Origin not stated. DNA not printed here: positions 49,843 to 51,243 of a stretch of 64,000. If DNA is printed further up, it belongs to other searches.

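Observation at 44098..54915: Tandem paralogous LamG_3-repeat giants; the second carries an inserted Asp-box-like beta-propeller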

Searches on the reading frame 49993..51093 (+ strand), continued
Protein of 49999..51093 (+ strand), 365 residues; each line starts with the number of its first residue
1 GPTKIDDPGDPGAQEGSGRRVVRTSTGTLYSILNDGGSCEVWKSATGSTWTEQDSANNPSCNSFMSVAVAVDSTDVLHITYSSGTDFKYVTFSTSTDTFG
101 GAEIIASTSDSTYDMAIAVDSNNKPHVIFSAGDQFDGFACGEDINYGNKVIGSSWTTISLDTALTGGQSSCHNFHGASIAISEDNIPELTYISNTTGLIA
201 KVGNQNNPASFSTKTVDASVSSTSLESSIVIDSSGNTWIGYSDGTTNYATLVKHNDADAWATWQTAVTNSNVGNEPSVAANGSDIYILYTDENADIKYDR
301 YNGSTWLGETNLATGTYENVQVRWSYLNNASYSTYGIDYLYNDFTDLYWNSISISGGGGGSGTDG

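Call 59: find_related_loci(query=A3, collection=metagenome_contigs, flank=10000)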
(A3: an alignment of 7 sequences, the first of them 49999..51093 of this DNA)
Query A3 (365 aa) in metagenome_contigs; peptide patterns used: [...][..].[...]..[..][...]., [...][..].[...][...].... (x = any residue, [..] = any of these).
261 stretches matched a pattern; 18 encode a relative of the query (tblastn E <= 1e-3); 18 distinct loci.
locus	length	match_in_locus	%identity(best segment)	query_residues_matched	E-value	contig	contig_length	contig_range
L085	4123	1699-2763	55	2-359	2e-113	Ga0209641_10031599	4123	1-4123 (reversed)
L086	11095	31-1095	55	2-359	3e-112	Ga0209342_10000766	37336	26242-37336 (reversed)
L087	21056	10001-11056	51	4-361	9e-102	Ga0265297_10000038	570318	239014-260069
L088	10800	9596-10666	48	3-356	1e-93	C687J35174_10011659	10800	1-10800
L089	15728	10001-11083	46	1-354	4e-93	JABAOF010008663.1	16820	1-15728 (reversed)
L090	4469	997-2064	48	2-354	2e-92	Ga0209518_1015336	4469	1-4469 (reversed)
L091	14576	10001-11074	43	3-354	8e-81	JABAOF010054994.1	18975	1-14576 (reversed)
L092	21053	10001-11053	43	1-356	1e-78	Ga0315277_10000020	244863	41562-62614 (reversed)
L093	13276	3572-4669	45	1-356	5e-78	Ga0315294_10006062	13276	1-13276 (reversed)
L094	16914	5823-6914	41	1-354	3e-74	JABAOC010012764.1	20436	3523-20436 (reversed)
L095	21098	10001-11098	41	10-361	2e-70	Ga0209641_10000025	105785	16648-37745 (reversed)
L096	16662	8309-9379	44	1-352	3e-79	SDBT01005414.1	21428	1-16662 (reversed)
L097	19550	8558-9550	41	2-329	3e-67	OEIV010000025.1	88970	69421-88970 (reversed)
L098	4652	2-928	43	59-361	2e-63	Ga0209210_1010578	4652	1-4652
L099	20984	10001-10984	40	2-329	5e-60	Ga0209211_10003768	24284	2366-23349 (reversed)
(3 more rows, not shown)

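Call 60: find_related_loci(query=A3, collection=viral_contigs, flank=10000)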
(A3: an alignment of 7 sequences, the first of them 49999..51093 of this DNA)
Query A3 (365 aa) in viral_contigs; peptide patterns used: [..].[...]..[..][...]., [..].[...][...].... (x = any residue, [..] = any of these).
110 stretches matched a pattern; 1 encode a relative of the query (tblastn E <= 1e-3); 1 distinct loci.
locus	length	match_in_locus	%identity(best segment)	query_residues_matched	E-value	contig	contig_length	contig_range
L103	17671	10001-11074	39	14-354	4e-57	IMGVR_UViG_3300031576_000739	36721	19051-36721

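Call 85: search_solved_structures(query=A3, max_evalue=1)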
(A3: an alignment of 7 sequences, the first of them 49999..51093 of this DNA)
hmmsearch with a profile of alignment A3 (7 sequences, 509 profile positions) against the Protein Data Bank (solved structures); distinct sequences matched with E-value up to 1: 0.

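Call 95: search_protein_representatives(alignment_id=A2)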
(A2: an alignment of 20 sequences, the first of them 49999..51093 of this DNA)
Query: 20 sequences, 538 profile positions. Proteins with E-value up to 0.001 (for the whole library): 16258; up to 1e-10: 6851; up to 1e-30: 709. The best 150 are listed.
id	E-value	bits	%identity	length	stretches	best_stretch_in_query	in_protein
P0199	0.0e+00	1028.4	-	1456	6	41-394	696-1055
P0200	0.0e+00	1025.4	-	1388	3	41-398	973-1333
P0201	1.6e-297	1004.1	-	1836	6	41-396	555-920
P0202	1.5e-283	958.0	-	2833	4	41-394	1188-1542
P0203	3.3e-257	871.1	-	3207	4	41-396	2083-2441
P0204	1.1e-225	767.0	-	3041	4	42-505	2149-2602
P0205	2.9e-215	732.6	-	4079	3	40-423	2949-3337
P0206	1.3e-210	717.2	-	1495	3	40-396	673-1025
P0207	6.5e-209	711.7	-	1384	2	44-525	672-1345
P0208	2.8e-205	699.7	-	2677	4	42-524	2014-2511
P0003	4.2e-203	692.5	-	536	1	12-536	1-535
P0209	1.2e-198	677.8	-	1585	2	42-527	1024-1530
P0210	7.8e-196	668.5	-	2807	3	40-397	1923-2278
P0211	4.0e-195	666.2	-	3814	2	41-515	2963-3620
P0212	1.1e-194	664.7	-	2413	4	40-398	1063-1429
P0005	1.5e-185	634.5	-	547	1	11-537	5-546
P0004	7.9e-157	539.8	-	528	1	13-536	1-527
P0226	7.9e-142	490.3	-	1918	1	41-473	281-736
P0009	1.6e-140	485.9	-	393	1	41-399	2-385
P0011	3.5e-125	435.3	-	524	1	42-406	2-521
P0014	5.1e-124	431.5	-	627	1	45-510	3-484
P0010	8.9e-120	417.5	-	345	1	41-390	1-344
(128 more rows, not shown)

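Call 99: search_protein_families(library=pfam, proteins=[window:49993-51087:+], max_evalue=10)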
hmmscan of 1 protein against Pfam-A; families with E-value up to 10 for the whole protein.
window:49993-51087:+ (365 aa): 0 families
